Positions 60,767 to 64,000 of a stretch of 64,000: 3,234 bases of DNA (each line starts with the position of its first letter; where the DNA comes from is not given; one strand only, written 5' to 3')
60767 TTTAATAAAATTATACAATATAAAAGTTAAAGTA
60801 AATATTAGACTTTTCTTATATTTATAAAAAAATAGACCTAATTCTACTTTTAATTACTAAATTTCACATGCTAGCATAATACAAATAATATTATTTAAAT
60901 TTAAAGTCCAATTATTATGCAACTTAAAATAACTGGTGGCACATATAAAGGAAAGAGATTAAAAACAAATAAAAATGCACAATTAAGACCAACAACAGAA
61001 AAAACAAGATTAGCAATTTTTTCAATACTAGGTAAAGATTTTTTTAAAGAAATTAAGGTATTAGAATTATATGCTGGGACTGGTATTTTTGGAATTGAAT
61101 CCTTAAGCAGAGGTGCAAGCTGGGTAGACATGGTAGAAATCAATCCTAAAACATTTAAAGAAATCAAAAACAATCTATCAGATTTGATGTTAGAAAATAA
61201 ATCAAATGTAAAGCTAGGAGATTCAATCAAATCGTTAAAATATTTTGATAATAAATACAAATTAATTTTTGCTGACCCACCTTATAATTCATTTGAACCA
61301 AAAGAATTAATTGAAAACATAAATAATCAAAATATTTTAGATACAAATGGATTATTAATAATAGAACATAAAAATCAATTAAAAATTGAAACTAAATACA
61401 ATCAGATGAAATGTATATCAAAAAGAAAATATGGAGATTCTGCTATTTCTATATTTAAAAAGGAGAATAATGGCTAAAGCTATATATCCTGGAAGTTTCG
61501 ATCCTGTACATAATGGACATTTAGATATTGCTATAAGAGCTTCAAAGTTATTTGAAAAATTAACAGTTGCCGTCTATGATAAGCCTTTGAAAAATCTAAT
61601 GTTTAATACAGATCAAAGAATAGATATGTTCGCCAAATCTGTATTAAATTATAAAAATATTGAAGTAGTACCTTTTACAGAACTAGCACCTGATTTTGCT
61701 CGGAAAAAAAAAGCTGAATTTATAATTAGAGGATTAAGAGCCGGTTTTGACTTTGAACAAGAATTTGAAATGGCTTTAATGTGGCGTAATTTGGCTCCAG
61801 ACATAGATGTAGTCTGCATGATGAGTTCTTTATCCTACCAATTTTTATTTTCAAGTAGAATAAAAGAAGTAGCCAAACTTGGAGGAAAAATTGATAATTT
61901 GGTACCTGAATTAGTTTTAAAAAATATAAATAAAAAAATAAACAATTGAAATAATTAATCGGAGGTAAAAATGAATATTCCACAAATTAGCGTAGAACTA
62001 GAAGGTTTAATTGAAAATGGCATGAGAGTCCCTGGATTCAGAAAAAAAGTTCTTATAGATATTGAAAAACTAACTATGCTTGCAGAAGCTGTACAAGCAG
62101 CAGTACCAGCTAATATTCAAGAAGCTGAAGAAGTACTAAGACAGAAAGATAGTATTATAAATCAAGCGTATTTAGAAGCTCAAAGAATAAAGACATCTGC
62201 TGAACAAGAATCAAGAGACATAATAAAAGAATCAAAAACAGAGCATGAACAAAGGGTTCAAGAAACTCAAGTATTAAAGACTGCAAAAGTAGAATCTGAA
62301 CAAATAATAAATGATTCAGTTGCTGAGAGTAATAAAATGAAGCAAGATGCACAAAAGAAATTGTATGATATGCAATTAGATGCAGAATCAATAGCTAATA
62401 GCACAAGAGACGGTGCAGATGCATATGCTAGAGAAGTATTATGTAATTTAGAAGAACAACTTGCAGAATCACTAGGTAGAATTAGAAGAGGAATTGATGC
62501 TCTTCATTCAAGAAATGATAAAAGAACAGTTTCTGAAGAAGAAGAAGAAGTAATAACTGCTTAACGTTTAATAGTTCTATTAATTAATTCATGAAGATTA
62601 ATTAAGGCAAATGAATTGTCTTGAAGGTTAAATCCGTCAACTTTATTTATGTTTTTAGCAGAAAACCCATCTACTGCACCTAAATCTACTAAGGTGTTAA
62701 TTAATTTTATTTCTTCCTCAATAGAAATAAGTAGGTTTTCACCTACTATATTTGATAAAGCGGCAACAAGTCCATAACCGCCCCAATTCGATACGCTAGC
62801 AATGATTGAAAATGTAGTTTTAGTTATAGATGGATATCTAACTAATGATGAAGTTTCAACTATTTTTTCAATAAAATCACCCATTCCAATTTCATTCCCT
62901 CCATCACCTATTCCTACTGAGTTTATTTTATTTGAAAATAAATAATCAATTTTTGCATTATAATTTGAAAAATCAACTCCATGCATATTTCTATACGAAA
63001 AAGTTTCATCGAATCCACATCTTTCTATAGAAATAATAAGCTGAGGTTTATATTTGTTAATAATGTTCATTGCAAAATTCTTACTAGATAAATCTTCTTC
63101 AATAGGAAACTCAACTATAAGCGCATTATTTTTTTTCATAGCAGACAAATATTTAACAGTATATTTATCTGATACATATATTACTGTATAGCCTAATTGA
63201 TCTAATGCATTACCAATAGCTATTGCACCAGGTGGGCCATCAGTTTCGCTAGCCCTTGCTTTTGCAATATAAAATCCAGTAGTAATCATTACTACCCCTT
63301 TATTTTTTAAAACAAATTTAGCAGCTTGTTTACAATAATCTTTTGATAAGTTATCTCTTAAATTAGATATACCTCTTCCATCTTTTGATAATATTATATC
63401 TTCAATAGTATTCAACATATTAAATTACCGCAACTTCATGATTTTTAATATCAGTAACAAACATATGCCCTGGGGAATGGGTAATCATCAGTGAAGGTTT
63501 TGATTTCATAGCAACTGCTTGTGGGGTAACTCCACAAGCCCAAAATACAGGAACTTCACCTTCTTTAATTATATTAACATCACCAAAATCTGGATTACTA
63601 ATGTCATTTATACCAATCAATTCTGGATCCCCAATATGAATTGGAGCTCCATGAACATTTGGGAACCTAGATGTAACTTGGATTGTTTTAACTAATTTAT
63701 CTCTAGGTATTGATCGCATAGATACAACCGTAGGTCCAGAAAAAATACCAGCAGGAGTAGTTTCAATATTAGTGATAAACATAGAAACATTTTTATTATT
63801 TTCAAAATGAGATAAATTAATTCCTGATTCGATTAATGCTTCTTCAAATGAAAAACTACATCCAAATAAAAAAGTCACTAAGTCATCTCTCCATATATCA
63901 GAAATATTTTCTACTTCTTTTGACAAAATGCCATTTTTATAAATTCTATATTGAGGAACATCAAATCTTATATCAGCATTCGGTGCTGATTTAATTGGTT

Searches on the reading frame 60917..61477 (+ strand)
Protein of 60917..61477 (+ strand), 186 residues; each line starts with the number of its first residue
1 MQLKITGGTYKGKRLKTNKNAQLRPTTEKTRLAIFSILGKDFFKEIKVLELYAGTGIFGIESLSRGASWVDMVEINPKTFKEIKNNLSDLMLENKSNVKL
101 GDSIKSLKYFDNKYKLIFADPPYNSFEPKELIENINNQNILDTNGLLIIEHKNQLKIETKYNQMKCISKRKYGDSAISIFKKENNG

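Call 27: search_protein_families(library=pfam, proteins=[window:60917-61477:+], max_evalue=0.001)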
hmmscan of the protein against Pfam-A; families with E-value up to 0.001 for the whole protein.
window:60917-61477:+ (186 aa): 2 families
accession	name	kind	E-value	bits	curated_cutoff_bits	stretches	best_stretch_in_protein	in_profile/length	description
PF03602.21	Cons_hypoth95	-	1.8e-42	145.5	24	1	3-180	1-181/182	Conserved hypothetical protein 95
PF01868.21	RNase_P-MRP_p29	-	0.0004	20.7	27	1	134-171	17-54/84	Ribonuclease P/MRP, subunit p29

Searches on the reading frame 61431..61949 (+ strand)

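Call 27: search_protein_families(library=pfam, proteins=[window:61431-61949:+], max_evalue=0.001)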
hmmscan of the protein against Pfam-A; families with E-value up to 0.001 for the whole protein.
window:61431-61949:+ (172 aa): 1 family
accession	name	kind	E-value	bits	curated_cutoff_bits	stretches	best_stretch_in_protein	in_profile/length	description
PF01467.32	CTP_transf_like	-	3.1e-22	79.6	21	1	18-146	1-132/133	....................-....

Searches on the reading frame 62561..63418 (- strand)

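Call 65: search_protein_families(library=pfam, proteins=[window:62561-63418:-], max_evalue=0.00001)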
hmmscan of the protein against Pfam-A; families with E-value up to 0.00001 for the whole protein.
window:62561-63418:- (285 aa): 1 family
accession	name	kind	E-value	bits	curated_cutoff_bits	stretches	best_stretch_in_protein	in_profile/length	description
PF14336.11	GLUCM-like_C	-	2.4e-66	224.6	27.9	1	7-271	3-286/291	D-glutamate cyclase-like, C-terminal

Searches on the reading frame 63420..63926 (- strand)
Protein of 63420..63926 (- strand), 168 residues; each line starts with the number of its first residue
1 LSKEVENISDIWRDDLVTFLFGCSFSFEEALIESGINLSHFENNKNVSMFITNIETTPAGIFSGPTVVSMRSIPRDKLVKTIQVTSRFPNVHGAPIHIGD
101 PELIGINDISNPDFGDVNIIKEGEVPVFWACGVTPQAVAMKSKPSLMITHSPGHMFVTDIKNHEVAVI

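Call 29: find_encoding_contigs(protein=window:63420-63926:-, flank=10000, max_places=3)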
Protein window:63420-63926:- (168 aa): no gene with exactly this product is on record in the collection.
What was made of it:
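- Tried and rejected: The extension on the other side failed because the exact protein is not on record (call 29).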

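Call 65: search_protein_families(library=pfam, proteins=[window:63420-63926:-], max_evalue=0.00001)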
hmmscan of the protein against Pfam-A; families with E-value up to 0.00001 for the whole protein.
window:63420-63926:- (168 aa): 1 family
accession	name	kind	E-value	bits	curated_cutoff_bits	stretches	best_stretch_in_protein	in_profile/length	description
PF07286.17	D-Glu_cyclase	-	8e-67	224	25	1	17-159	1-143/143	D-glutamate cyclase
